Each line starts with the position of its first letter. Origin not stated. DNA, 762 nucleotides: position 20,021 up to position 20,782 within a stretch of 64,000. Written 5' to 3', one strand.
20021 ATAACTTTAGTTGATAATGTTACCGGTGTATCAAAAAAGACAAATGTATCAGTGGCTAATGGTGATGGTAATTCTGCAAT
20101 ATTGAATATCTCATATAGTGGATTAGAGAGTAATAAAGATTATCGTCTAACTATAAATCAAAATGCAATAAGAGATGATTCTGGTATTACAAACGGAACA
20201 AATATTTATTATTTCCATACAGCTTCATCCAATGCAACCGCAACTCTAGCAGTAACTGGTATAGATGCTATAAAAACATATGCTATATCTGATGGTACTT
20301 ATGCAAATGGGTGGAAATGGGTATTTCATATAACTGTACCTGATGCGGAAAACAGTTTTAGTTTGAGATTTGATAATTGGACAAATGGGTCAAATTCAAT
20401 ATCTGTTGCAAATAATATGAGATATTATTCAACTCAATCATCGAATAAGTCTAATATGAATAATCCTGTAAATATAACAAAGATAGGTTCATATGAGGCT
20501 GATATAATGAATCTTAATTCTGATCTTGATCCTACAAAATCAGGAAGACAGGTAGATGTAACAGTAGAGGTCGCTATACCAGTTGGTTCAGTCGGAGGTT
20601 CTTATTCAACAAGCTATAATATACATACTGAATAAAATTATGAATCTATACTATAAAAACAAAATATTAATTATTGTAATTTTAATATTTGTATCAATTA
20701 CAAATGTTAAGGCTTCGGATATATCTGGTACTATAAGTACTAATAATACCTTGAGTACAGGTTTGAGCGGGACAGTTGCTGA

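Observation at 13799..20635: Giant (2278-aa) surface enzyme built from a tandem duplication of a five-domain supermodule with two GH43-like catalytic domains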

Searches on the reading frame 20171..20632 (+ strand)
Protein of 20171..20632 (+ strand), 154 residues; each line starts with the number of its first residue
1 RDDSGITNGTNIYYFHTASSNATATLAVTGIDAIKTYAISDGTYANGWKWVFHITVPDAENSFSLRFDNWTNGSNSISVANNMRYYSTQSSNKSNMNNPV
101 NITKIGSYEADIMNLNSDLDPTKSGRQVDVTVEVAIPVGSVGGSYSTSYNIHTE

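Call 35: search_protein_families(library=pfam, proteins=[window:20171-20632:+], max_evalue=1)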
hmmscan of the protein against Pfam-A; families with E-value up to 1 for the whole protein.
seq(154 aa): 1 family
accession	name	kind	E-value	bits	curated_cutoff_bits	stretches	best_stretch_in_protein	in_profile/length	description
PF24801.1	FNIII-A_GpJ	-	0.12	13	27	0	123-150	43-70/126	Tip attachment protein J,FNIII-A domain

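Call 41: find_homologous_proteins(query=window:20219-20632:+, max_evalue=0.001)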
Query seq(138 aa) (138 aa): 3 proteins with E <= 0.001 among 24 candidates.
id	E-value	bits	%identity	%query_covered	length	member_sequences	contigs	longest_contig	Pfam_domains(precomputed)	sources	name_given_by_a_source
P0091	1.8e-49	185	61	98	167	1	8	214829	-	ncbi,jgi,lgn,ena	ncbi:MAG: hypothetical protein WCQ00_01980 [bacterium]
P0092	3.2e-37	145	52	95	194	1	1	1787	-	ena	-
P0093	9.0e-37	144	52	94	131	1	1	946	-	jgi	-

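Call 64: search_protein_representatives(protein=window:20219-20632:+)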
Query: 138 residues. Proteins with E-value up to 0.001 (for the whole library): 686; up to 1e-10: 595; up to 1e-30: 77. The best 150 are listed.
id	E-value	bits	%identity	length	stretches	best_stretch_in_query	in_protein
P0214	8.8e-51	187.7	65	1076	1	1-138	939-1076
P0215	2.4e-42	160.4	53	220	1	2-136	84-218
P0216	5.1e-39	149.7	54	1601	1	4-137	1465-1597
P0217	1.5e-38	148.2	51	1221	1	2-137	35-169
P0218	2.0e-38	147.8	55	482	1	8-136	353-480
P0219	1.4e-37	145.0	54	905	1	8-135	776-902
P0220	2.6e-37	144.2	51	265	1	4-136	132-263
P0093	2.9e-37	144.0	52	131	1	8-136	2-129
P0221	9.4e-37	142.3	52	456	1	9-137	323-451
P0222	2.5e-36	141.0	54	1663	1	4-138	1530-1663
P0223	3.4e-36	140.5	51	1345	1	3-137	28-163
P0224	4.3e-36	140.2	54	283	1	7-136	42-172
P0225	8.2e-36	139.3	50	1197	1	7-137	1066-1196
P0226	9.8e-36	139.0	53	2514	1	5-137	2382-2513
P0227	1.2e-35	138.8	55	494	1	8-137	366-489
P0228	1.4e-35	138.6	55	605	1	8-136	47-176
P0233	6.6e-35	136.4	49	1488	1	6-136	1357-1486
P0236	2.0e-34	134.8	48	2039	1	5-136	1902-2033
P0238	5.9e-34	133.3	53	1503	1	9-137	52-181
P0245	5.1e-33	130.2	55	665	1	6-136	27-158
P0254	1.9e-32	128.4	47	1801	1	5-136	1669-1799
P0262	4.2e-32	127.3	51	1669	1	5-136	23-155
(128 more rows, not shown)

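Call 66: search_protein_families(library=pfam, proteins=[P0217, P0223, P0216, P0222, P0226, P0228, P0245], max_evalue=0.0001)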
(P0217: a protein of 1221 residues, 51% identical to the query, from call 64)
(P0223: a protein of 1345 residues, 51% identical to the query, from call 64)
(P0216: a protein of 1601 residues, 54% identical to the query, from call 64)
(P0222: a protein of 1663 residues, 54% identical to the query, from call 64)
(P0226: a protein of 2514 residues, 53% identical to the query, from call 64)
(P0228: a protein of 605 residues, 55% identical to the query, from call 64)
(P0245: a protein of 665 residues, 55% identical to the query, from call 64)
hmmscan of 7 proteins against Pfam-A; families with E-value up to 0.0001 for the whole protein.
P0217 (1221 aa): 3 families
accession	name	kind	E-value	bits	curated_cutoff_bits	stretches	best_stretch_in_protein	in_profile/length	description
PF02494.22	HYR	-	2.2e-13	50.8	21.7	2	806-885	1-81/81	HYR domain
PF19077.6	Big_13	-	7.8e-10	39.6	27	0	552-617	37-101/102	Bacterial Ig-like domain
PF13750.12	Big_3_3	-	9.7e-10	38.8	27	0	778-820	12-55/157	Bacterial Ig-like domain (group 3)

P0223 (1345 aa): 3 families
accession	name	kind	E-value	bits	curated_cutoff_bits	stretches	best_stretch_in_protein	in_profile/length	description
PF02494.22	HYR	-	2e-15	57.3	21.7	2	612-687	6-81/81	HYR domain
PF16403.11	Bact_surface_Ig-like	-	1.7e-10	41.2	27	1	966-1028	7-71/71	Bacterial surface protein, Ig-like domain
PF13585.12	CHU_C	-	3.9e-06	27.3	27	1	700-780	3-71/86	CHU_C Type IX secretion signal domain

P0216 (1601 aa): 7 families
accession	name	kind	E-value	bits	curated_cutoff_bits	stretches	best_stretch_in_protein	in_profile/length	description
PF16403.11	Bact_surface_Ig-like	-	1.8e-23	82.8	27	1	1389-1461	1-71/71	Bacterial surface protein, Ig-like domain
PF16656.11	Pur_ac_phosph_N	-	1.4e-08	35.6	30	1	1294-1378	5-93/93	Purple acid Phosphatase, N-terminal domain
PF19077.6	Big_13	-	3e-08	34.5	27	0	814-885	25-102/102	Bacterial Ig-like domain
PF12245.14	Big_3_2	-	7.4e-06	26.6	23.3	0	1410-1461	66-120/122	Bacterial Ig-like domain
PF13754.12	Big_3_4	-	1.2e-05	25.6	27.3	0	1049-1081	30-63/106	Domain of unknown function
PF22352.2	K319L-like_PKD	-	2.8e-05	24.5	27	1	1001-1071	6-78/84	K319L-like, PKD domain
PF18981.6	InlK_D3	-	4.4e-05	23.9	25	0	1399-1459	17-73/75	Internalin K domain (D3/D4)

P0222 (1663 aa): 5 families
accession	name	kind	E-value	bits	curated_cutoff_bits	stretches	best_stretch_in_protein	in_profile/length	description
PF22352.2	K319L-like_PKD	-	3.5e-13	49.8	27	1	234-312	1-81/84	K319L-like, PKD domain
PF19077.6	Big_13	-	1.5e-07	32.2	27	0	494-526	69-102/102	Bacterial Ig-like domain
PF13754.12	Big_3_4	-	7.8e-07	29.4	27.3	0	282-307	25-50/106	Domain of unknown function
PF12245.14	Big_3_2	-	2.4e-06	28.2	23.3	0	221-316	34-121/122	Bacterial Ig-like domain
PF07495.19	Y_Y_Y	-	7.3e-05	23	26.6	0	988-1016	29-57/65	Y_Y_Y domain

P0226 (2514 aa): 2 families
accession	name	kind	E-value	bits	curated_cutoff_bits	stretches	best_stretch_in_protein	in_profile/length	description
PF00041.27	fn3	-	1.3e-10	41.8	25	0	1602-1668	15-75/84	Fibronectin type III domain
PF25788.1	Ig_Rha78A_N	-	8.5e-07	29.6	27.4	0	1914-1982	38-100/105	Rha78A-like, N-terminal immunoglobulin domain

P0228 (605 aa): 0 families

P0245 (665 aa): 3 families
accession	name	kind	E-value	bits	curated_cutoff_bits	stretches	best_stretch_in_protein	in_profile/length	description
PF16403.11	Bact_surface_Ig-like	-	4.4e-29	100.8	27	2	168-237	1-71/71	Bacterial surface protein, Ig-like domain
PF02494.22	HYR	-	9.5e-14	51.9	21.7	1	238-313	1-80/81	HYR domain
PF18657.6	YDG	-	4.3e-12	46.5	25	2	396-466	5-85/85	YDG domain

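Call 71: list_cluster_members(proteins=[P0217, P0223, P0216, P0222, P0226, P0228, P0245, P0238, P0262, P0236])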
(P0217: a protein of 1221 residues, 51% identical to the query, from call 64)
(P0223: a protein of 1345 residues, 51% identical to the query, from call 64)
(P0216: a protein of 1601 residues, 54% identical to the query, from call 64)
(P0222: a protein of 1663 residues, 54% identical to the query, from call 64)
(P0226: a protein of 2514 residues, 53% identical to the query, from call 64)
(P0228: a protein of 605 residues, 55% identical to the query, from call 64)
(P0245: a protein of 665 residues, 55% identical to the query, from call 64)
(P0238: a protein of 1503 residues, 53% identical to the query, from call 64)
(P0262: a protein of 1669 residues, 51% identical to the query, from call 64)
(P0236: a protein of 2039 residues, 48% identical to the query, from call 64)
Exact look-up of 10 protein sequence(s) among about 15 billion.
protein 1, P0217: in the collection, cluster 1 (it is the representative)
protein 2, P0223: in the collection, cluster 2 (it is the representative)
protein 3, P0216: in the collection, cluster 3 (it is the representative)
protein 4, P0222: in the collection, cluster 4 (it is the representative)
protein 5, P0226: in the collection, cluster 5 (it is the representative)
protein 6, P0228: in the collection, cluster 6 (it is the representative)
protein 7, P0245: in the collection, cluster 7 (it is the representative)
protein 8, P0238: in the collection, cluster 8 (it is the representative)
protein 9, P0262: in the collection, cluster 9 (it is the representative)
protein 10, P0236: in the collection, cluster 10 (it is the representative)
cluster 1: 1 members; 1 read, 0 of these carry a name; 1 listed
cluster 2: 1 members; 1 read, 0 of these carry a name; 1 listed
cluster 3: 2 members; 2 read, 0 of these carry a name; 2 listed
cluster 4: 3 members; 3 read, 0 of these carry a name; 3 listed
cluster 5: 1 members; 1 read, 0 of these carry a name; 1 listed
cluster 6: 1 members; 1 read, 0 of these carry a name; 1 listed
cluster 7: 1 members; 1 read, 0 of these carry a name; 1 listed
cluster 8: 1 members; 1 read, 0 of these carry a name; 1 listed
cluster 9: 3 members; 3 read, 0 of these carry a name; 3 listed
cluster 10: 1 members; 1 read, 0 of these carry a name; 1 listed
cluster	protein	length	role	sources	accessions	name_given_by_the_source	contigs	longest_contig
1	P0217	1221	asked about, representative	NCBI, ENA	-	-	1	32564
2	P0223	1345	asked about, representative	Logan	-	-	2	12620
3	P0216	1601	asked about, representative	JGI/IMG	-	-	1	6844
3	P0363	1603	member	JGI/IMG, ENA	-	-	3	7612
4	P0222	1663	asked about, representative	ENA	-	-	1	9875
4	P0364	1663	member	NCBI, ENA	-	-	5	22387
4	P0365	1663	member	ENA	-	-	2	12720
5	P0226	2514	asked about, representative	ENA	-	-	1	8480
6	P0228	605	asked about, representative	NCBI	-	-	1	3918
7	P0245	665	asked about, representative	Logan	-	-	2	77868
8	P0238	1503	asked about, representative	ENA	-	-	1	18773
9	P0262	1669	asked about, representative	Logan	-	-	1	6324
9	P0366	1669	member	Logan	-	-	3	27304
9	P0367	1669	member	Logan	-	-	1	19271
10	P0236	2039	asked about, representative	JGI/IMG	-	-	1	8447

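Call 75: predict_structure(alignment_id=A1)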
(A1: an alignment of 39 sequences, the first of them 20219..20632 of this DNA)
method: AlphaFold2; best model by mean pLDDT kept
length: 138 residues; sequences in the alignment: 39
mean_pLDDT: 95.2   pTM: 0.88
mean pLDDT of the five models: 95.2, 94.6, 94.1, 93.8, 93.4
residues with pLDDT >= 90: 127; 70-90: 5; 50-70: 6; < 50: 0
segments of 3 or more residues with pLDDT < 50: none
pLDDT, mean of each block of 10 residues (from residue 1): 70 98 98 98 96 98 98 98 97 95 95 98 97 96
secondary structure, 60 per line:
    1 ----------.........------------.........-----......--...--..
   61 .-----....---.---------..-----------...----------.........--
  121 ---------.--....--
elements in order: E11-19 E32-40 E46-51 E54-56 E59-61 E67-70 E97-99 E110-118 E133-136

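Call 83: find_encoding_contigs(protein=P0091, flank=6000, max_places=2)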
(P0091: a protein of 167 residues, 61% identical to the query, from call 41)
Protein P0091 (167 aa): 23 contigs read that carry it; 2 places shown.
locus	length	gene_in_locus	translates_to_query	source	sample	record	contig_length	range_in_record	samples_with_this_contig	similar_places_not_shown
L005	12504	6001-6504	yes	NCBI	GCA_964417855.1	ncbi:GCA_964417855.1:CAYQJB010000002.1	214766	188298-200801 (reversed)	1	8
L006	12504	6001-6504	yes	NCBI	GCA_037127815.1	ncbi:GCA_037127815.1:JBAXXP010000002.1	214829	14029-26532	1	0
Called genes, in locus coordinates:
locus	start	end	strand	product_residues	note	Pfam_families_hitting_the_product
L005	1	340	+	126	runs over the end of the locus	PF00072:Response_reg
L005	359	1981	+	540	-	PF08447:PAS_3, PF00512:HisKA, PF02518:HATPase_c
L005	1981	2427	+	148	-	PF00072:Response_reg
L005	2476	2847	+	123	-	PF00072:Response_reg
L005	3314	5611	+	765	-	PF19264:DUF5907 (weak)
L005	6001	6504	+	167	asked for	-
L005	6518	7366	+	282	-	PF01471:PG_binding_1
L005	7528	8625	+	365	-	PF01926:MMR_HSR1, PF02421:FeoB_N (weak), PF06071:YchF-GTPase_C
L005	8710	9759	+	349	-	PF04545:Sigma70_r4, PF05066:HARE-HTH (faint)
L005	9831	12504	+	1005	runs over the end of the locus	PF25852:DUF6242_C (faint)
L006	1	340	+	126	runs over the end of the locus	PF00072:Response_reg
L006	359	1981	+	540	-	PF08447:PAS_3, PF00512:HisKA, PF02518:HATPase_c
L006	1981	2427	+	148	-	PF00072:Response_reg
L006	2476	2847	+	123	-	PF00072:Response_reg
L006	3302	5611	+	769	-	PF19264:DUF5907 (weak)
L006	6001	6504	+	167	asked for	-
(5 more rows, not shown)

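Call 85: find_encoding_contigs(protein=P0217, flank=4000, max_places=1)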
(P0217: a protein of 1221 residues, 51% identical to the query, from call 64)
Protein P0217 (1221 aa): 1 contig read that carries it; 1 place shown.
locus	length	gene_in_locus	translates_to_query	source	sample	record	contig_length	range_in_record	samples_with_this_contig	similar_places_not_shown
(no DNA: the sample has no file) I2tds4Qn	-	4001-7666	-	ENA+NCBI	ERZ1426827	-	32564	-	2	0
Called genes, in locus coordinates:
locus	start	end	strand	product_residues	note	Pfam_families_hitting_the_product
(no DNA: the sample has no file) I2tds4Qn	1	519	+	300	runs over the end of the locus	-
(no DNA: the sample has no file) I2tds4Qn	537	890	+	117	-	PF01503:PRA-PH (weak)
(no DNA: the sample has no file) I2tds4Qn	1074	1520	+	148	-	PF13473:Cupredoxin_1 (weak), PF00127:Copper-bind (weak)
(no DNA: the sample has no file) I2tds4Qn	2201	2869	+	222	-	PF00072:Response_reg, PF00486:Trans_reg_C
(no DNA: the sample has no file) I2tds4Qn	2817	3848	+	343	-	PF00512:HisKA, PF02518:HATPase_c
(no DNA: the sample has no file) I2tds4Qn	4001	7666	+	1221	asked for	PF19077:Big_13 (faint), PF13750:Big_3_3 (faint), PF02494:HYR (weak)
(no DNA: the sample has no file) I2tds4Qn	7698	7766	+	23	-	?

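Call 86: find_encoding_contigs(protein=P0364, flank=3000, max_places=1)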
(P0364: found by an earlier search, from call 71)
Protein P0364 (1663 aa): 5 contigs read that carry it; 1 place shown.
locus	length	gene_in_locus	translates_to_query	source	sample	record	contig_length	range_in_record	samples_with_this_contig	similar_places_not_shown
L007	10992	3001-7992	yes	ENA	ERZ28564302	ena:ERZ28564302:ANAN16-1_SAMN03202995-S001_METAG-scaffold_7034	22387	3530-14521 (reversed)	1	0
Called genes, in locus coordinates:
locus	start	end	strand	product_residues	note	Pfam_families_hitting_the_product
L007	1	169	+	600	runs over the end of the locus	PF00009:GTP_EFTU, PF01926:MMR_HSR1 (weak), PF22042:EF-G_D2, PF03144:GTP_EFTU_D2, PF00679:EFG_C, PF21018:BipA_C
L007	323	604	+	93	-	-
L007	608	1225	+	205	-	-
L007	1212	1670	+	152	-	-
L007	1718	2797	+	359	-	-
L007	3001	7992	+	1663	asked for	PF19077:Big_13 (faint), PF22352:K319L-like_PKD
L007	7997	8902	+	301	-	PF13290:CHB_HEX_C_1, PF13287:Fn3_assoc, PF01471:PG_binding_1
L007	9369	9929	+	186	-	-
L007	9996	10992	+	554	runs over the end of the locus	PF00916:Sulfate_transp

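Call 87: find_encoding_contigs(protein=P0363, flank=3000, max_places=1)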
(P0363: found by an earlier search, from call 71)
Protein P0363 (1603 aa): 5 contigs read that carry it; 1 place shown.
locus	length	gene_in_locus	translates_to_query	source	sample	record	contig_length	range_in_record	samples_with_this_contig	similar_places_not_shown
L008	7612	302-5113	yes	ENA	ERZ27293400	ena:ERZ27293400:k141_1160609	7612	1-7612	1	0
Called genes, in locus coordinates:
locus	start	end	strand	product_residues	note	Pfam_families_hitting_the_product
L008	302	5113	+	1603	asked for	PF19077:Big_13 (faint), PF22352:K319L-like_PKD (weak), PF16656:Pur_ac_phosph_N, PF16403:Bact_surface_Ig-like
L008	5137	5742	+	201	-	PF13290:CHB_HEX_C_1, PF13287:Fn3_assoc (weak), PF00404:Dockerin_1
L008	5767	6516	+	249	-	PF00963:Cohesin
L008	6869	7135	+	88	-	PF01022:HTH_5 (weak)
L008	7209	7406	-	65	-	-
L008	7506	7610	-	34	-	?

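Call 88: find_encoding_contigs(protein=P0236, flank=3000, max_places=1)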
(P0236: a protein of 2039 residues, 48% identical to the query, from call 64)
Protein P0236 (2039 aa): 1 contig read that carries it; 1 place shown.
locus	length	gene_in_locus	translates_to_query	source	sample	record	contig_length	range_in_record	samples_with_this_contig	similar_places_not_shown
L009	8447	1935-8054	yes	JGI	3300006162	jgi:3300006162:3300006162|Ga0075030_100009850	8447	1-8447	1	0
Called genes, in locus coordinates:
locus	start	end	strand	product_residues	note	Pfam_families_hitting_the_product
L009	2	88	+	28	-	?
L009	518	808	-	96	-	-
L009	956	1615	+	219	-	PF06736:TMEM175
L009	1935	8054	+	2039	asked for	PF02494:HYR, PF02369:Big_1, PF09134:Invasin_D3, PF16403:Bact_surface_Ig-like (weak), PF02494:HYR, PF13205:Big_5, PF16656:Pur_ac_phosph_N (weak)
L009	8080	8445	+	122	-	?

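Call 93: find_encoding_contigs(protein=P0233, flank=2500, max_places=1)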
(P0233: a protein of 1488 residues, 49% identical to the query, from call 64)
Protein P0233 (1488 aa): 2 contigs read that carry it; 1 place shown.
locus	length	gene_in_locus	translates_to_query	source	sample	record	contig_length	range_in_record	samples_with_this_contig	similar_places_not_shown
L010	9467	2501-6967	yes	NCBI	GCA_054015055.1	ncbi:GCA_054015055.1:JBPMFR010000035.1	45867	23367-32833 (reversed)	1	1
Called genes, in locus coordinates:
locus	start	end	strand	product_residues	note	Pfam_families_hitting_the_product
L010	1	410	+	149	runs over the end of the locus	PF01281:Ribosomal_L9_N, PF03948:Ribosomal_L9_C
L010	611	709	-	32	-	-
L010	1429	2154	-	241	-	PF13489:Methyltransf_23, PF02353:CMAS (faint), PF03848:TehB (faint), PF08241:Methyltransf_11, PF08242:Methyltransf_12, PF13649:Methyltransf_25, PF13847:Methyltransf_31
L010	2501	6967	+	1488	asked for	PF19077:Big_13 (faint), PF19078:Big_12, PF22352:K319L-like_PKD, PF16403:Bact_surface_Ig-like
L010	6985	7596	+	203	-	PF13290:CHB_HEX_C_1, PF13287:Fn3_assoc (weak), PF00404:Dockerin_1 (weak)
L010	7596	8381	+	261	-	-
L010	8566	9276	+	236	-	PF04087:DUF389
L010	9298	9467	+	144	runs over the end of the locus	PF27854:Heavy_Cys_CGP (weak)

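Call 94: find_encoding_contigs(protein=P0254, flank=2500, max_places=1)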
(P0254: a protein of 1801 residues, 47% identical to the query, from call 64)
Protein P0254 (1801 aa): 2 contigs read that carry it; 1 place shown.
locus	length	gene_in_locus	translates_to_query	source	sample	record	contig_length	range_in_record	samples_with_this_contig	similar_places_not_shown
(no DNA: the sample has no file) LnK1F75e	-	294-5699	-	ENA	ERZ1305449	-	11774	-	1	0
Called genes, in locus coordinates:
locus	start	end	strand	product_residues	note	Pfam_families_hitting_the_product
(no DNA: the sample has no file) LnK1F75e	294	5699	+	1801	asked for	PF19078:Big_12, PF22352:K319L-like_PKD, PF16656:Pur_ac_phosph_N (weak)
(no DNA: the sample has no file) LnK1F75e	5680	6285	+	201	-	PF13290:CHB_HEX_C_1, PF13287:Fn3_assoc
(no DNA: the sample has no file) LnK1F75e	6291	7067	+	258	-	-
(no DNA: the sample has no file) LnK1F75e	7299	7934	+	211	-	-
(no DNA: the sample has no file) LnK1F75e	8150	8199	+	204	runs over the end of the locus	-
